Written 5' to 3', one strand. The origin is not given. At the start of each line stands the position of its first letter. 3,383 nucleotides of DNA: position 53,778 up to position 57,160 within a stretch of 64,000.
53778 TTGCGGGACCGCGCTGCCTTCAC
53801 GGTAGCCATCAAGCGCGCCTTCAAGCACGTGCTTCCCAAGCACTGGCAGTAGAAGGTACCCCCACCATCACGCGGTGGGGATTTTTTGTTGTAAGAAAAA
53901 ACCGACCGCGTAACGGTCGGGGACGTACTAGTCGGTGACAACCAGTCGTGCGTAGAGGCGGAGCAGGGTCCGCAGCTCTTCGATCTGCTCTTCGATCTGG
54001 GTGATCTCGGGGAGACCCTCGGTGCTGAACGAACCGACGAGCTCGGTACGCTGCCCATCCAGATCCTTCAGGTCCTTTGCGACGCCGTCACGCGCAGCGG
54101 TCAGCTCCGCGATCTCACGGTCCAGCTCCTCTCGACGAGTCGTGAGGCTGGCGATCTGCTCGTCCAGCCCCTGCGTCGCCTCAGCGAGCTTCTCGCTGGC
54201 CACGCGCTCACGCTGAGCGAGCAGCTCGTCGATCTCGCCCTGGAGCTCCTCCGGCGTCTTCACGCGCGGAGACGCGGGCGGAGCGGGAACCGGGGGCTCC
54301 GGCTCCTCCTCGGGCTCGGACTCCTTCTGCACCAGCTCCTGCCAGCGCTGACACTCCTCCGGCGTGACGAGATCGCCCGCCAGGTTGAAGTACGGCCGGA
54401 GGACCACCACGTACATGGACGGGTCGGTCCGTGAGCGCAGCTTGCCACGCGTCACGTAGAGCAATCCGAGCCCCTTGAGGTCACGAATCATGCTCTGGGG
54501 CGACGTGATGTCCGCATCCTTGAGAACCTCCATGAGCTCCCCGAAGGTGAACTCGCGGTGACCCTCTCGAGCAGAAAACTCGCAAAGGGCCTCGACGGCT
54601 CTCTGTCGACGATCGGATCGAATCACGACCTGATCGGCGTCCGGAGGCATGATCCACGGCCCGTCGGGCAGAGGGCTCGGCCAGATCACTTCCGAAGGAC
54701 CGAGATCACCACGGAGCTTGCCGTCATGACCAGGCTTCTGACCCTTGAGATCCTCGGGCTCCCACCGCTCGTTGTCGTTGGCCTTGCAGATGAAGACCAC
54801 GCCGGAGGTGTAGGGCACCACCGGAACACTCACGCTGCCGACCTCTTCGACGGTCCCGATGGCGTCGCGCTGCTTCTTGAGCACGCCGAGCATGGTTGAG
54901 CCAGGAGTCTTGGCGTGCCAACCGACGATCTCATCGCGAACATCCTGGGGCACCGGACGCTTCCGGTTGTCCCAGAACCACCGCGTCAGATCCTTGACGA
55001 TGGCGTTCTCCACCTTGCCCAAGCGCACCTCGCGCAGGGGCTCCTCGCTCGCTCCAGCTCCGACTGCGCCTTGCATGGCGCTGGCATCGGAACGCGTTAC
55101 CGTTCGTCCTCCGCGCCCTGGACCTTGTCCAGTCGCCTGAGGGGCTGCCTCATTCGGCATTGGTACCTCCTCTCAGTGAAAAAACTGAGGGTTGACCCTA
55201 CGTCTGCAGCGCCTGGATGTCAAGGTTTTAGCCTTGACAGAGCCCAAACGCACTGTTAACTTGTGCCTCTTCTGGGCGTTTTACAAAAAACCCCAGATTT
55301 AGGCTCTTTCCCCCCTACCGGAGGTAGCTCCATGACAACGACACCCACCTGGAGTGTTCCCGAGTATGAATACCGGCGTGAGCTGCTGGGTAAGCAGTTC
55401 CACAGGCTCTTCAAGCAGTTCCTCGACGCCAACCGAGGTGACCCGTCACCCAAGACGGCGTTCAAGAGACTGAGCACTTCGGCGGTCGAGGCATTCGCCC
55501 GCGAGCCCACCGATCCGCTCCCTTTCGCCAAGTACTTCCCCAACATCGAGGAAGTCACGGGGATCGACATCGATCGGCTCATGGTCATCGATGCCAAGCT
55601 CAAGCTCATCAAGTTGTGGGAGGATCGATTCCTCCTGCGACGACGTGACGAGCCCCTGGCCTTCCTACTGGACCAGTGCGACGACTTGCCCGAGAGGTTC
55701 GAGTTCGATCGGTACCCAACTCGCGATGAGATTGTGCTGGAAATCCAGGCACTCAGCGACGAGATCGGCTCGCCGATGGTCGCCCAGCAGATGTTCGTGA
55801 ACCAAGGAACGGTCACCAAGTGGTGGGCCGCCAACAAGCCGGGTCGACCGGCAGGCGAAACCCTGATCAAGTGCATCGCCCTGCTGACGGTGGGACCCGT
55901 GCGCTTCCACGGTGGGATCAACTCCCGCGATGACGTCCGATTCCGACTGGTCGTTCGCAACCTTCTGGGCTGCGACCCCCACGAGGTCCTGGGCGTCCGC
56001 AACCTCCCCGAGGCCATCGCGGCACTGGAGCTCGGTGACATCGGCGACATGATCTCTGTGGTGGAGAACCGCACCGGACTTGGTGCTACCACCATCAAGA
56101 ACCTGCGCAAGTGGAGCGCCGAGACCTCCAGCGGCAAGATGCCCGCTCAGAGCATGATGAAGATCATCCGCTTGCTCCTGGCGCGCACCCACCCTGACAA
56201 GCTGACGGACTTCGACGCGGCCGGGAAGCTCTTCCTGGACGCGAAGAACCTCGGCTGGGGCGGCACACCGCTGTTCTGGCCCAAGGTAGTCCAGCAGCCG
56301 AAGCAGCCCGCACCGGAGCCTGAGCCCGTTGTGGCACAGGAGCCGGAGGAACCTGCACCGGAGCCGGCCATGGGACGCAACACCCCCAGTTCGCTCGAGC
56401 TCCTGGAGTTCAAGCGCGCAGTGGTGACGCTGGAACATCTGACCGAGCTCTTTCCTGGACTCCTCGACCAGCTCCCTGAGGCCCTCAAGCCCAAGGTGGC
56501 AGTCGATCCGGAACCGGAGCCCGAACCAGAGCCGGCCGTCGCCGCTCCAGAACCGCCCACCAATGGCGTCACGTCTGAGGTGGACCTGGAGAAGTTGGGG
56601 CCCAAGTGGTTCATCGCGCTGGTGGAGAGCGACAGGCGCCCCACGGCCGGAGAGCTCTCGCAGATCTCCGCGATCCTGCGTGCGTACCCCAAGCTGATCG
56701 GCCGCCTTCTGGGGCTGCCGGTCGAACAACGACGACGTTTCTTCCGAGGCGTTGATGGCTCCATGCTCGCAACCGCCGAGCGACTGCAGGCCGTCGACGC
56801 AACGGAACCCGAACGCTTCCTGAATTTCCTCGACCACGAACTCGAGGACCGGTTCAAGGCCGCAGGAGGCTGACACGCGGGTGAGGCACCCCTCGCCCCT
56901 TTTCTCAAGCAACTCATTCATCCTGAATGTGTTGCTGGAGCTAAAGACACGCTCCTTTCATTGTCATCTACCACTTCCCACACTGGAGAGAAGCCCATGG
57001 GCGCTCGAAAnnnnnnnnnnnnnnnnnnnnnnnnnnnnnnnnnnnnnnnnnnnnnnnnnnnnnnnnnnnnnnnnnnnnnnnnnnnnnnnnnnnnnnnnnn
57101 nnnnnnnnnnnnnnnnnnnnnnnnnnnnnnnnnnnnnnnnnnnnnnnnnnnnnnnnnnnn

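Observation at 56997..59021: Putative GHKL-superfamily ATPase with large novel C-terminal region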

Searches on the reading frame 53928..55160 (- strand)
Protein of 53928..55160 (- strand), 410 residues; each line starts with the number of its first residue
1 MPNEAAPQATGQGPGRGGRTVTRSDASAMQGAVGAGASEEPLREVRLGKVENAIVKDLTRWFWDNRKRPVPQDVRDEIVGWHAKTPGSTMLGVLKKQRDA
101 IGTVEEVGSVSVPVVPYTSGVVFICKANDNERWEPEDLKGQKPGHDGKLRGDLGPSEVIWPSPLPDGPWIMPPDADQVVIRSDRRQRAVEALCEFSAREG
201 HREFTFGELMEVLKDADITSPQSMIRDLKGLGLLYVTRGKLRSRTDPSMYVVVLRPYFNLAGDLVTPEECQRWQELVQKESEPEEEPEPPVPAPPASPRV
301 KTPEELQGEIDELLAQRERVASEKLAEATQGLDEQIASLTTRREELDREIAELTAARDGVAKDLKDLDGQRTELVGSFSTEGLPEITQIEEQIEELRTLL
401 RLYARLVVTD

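Call 3: search_protein_families(library=pfam, proteins=[window:53928-55160:-], max_evalue=1)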
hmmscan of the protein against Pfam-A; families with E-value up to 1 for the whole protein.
window:53928-55160:- (410 aa): 10 families
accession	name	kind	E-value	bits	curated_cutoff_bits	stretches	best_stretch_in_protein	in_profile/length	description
PF11740.13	KfrA_N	-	0.0068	17.5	26.1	1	294-356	56-112/113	Plasmid replication region DNA-binding N-term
PF14362.11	DUF4407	-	0.0081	15.9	31.3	1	308-398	107-198/297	Domain of unknown function (DUF4407)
PF05791.16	Bacillus_HBL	-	0.045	14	29.1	1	318-397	93-171/177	Bacillus haemolytic enterotoxin (HBL)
PF03194.20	LUC7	-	0.11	12.6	33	1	288-356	121-178/246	LUC7 N_terminus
PF06810.17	Phage_scaffold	-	0.13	12.7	35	1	332-398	16-77/170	Phage capsid assembly scaffolding protein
PF25764.1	KIF21A_4th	-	0.15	12.2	33.1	1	309-406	32-126/183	KIF21A-like domain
PF07926.17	TPR_MLP1_2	-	0.22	12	36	1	305-360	61-115/129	TPR/MLP1/MLP2-like protein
PF11932.13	DUF3450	-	0.29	10.9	32.6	1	322-374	39-91/241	Protein of unknown function (DUF3450)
PF11083.13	Relaxase_C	-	0.41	11.3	30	1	313-401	12-103/125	C-terminal helical hairpin domain from relaxase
PF14775.11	NYD-SP28_assoc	-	0.62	10.6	27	1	383-403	39-59/60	Sperm tail C-terminal domain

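Call 4: search_protein_families(library=padloc, proteins=[window:53928-55160:-], max_evalue=1)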
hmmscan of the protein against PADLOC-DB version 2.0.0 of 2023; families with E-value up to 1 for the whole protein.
window:53928-55160:- (410 aa): 12 families
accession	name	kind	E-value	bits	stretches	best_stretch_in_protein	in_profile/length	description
PDLC02714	PbeC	-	0.00045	17.1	1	310-398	351-439/651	PbeC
PDLC00025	DruG2|DruG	-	0.0025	14.4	1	307-373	350-412/704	Unknown function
PDLC03859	LmuB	-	0.0027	15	1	322-396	348-454/611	-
PDLC03863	LmuB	-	0.0032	14.2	1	322-397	336-411/610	-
PDLC00553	JetC2|JetC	-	0.0092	11.9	1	272-363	509-598/1361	DUF3584 domain; MukB-like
PDLC02741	PbeC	-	0.017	11.6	1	309-398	346-435/644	PbeC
PDLC02739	PbeC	-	0.026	11.2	1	316-396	355-435/644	PbeC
PDLC03862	LmuB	-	0.032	10.6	1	306-368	429-492/643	-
PDLC00503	JetC1|JetC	-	0.046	9.7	1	321-396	687-762/1146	DUF3584 domain; MukB-like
PDLC00582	JetC3|JetC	-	0.047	9.4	1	305-398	904-999/1472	DUF3584 domain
PDLC03867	LmuB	-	0.062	9.8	1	329-403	337-411/605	-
PDLC03865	LmuB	-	0.067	9.3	1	306-396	556-643/1007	-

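Call 17: search_protein_families(library=phrogs, proteins=[window:53928-55160:-], max_evalue=0.1)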
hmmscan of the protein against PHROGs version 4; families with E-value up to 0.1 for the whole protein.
window:53928-55160:- (410 aa): 4 families
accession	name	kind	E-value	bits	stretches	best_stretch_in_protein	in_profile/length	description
phrog_1620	-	moron, auxiliary metabolic gene and host takeover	0.013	16.4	1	313-397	114-197/200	Hdf-like antirestriction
phrog_77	-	DNA, RNA and nucleotide metabolism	0.019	14.4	1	305-397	662-769/967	SbcC-like subunit of palindrome specific endonuclease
phrog_13567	-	unknown function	0.02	15.9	1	317-366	15-63/82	-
phrog_33230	-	unknown function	0.09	12.8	0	299-394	179-273/318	-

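Call 18: search_protein_families(library=ncbifam, proteins=[window:53928-55160:-], max_evalue=0.1)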
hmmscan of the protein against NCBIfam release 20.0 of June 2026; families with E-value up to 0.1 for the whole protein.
window:53928-55160:- (410 aa): 10 families
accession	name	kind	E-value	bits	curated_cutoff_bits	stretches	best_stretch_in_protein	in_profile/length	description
NF003034.1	PRK03918.1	equivalog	0.00037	18.6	700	1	316-406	521-607/878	DNA double-strand break repair ATPase Rad50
NF052504.1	sll1863_fam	domain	0.0043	17.2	35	1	304-366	14-72/93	sll1863 family stress response protein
NF033885.1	conj_TraP_IncI1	equivalog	0.0045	16.8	135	1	266-357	47-137/217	conjugal transfer protein TraP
NF045487.1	ASRP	equivalog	0.0067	15.1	300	1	304-397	121-210/593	archaea-specific SMC-related protein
NF051446.1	HblC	equivalog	0.0088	15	800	1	340-395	144-199/439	hemolysin BL lytic component L2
TIGR02168.1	SMC_prok_B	equivalog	0.02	12.6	567.35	1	304-393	871-962/1181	chromosome segregation protein SMC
TIGR02169.1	SMC_prok_A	equivalog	0.023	12.3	729.4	1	311-398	215-302/1165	chromosome segregation protein SMC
TIGR04523.1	Mplasa_alph_rch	subfamily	0.024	12.6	270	1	324-396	402-473/745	helix-rich protein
TIGR04211.1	SH3_and_anchor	equivalog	0.041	13.5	65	1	300-396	43-130/198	TIGR04211 family SH3 domain-containing protein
NF038218.1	IcmG_DotF_IVB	equivalog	0.067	12.8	200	1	283-366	102-184/266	type IVB secretion system protein IcmG/DotF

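Call 56: search_solved_structures(query=A5, max_evalue=10, show_alignments=0)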
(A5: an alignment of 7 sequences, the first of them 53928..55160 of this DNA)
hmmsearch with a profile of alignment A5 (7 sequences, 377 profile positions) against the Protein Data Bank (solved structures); distinct sequences matched with E-value up to 10: 59.
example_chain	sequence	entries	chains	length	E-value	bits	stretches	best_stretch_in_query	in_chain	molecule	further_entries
6zff_A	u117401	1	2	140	0.0039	19.7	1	274-365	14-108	DNA double-strand break repair Rad50 ATPase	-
4zry_B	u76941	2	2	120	0.011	18.3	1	303-375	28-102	Keratin, type II cytoskeletal 1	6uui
5apz_A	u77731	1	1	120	0.023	17.2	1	279-336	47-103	GENERAL CONTROL PROTEIN GCN4, NOR1 TCAR0761, GENERAL CONTROL PROTEIN GCN4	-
6jfv_B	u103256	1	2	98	0.055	15.9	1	299-375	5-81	Keratin, type II cytoskeletal 5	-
3tnu_B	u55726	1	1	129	0.059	15.8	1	282-375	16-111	Keratin, type II cytoskeletal 5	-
8gmh_C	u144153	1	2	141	0.07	15.6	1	295-332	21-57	LapA4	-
5nfd_A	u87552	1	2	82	0.088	15.3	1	271-335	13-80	Kinesin-like protein KIF21A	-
5d3a_A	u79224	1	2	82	0.097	15.1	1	270-335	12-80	Kinesin-like protein KIF21A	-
28op_O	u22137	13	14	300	0.12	14.8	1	275-369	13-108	Centromere protein O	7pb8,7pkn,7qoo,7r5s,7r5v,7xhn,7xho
1nt2_B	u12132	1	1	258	0.21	14.1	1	265-332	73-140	conserved hypothetical protein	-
7uvj_A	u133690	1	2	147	0.38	13.2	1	251-360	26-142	Apolipoprotein E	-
1l8d_A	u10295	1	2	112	0.38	13.2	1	281-366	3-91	DNA double-strand break repair rad50 ATPase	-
2zqm_A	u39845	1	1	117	0.38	13.2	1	253-341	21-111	Prefoldin beta subunit 1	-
36qu_a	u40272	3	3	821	0.43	13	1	256-335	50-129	V-type proton ATPase subunit a3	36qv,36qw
7emf_K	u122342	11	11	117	0.45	12.9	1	270-326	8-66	Mediator of RNA polymerase II transcription subunit 11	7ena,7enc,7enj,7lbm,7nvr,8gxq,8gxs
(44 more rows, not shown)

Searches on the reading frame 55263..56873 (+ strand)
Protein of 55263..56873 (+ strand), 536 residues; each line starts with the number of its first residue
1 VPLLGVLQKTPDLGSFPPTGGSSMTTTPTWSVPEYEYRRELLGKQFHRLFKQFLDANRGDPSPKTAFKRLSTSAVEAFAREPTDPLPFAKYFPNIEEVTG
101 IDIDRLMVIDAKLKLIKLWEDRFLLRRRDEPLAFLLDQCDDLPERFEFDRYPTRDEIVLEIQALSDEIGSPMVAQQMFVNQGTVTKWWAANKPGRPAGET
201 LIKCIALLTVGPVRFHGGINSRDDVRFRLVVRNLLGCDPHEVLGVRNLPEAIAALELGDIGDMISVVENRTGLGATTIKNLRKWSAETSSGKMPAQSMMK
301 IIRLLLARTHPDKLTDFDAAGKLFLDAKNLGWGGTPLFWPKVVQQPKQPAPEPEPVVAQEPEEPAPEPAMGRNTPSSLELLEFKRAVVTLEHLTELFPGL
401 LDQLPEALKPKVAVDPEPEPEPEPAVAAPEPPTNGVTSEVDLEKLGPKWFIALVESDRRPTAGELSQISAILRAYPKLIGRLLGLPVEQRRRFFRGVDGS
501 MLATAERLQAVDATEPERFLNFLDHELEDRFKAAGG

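Call 3: search_protein_families(library=pfam, proteins=[window:55263-56873:+], max_evalue=1)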
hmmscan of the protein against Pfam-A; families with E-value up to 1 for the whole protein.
window:55263-56873:+ (536 aa): 1 family
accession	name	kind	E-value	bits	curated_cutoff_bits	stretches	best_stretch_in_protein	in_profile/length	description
PF14117.11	DUF4287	-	0.15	12.6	27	1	88-107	2-21/60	Domain of unknown function (DUF4287)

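Call 4: search_protein_families(library=padloc, proteins=[window:55263-56873:+], max_evalue=1)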
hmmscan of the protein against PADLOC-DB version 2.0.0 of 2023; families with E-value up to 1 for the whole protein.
window:55263-56873:+ (536 aa): 0 families

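Call 17: search_protein_families(library=phrogs, proteins=[window:55263-56873:+], max_evalue=0.1)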
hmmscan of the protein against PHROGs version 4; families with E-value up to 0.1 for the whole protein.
window:55263-56873:+ (536 aa): 0 families

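Call 18: search_protein_families(library=ncbifam, proteins=[window:55263-56873:+], max_evalue=0.1)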
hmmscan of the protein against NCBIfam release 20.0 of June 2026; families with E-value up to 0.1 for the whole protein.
window:55263-56873:+ (536 aa): 0 families

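Call 51: search_solved_structures(query=A4, max_evalue=10, show_alignments=2)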
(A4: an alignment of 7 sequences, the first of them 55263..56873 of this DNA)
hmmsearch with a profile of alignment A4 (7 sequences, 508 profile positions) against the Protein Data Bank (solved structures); distinct sequences matched with E-value up to 10: 0.

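Call 84: search_protein_families(library=pfam, alignment_id=A4, max_evalue=5)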
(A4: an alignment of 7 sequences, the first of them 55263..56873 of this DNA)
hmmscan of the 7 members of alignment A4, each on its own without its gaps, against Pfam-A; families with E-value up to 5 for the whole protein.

A. member 1, window:55263-56873:+ (536 aa): 2 families
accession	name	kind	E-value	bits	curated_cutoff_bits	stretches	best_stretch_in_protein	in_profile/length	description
PF14117.11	DUF4287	-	0.15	12.6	27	1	88-107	2-21/60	Domain of unknown function (DUF4287)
PF05887.16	Trypan_PARP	-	1.4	9.4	100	1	348-380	88-121/134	Procyclic acidic repetitive protein (PARP)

B. families by the number of members that match (of 7 scanned): 9 families
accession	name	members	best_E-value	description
PF01381.28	HTH_3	1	0.011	Helix-turn-helix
PF17457.7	DUF5420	1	0.032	Family of unknown function (DUF5420)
PF25213.1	HVO_A0261_N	1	0.05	HVO_A0261 N-terminal domain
PF14117.11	DUF4287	1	0.15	Domain of unknown function (DUF4287)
PF14271.11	DUF4359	1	0.16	Domain of unknown function (DUF4359)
PF13174.12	TPR_6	1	0.18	Tetratricopeptide repeat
PF15632.11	ATPgrasp_Ter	1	0.19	ATP-grasp in the biosynthetic pathway with Ter operon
PF19170.5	DUF5852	1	0.26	Family of unknown function (DUF5852)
PF05887.16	Trypan_PARP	1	1.4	Procyclic acidic repetitive protein (PARP)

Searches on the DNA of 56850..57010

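Call 130: search_rna_families(source=window, start=56850, end=57010, threshold=evalue, max_evalue=1)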
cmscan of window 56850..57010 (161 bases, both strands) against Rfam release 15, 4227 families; matches with E-value up to 1: 1.
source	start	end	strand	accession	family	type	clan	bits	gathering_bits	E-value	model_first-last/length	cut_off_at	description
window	56879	56946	+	RF02126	GHRLOS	Gene; lncRNA;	-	11.4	48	0.98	1-70/70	no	Ghrelin opposite strand RNA conserved region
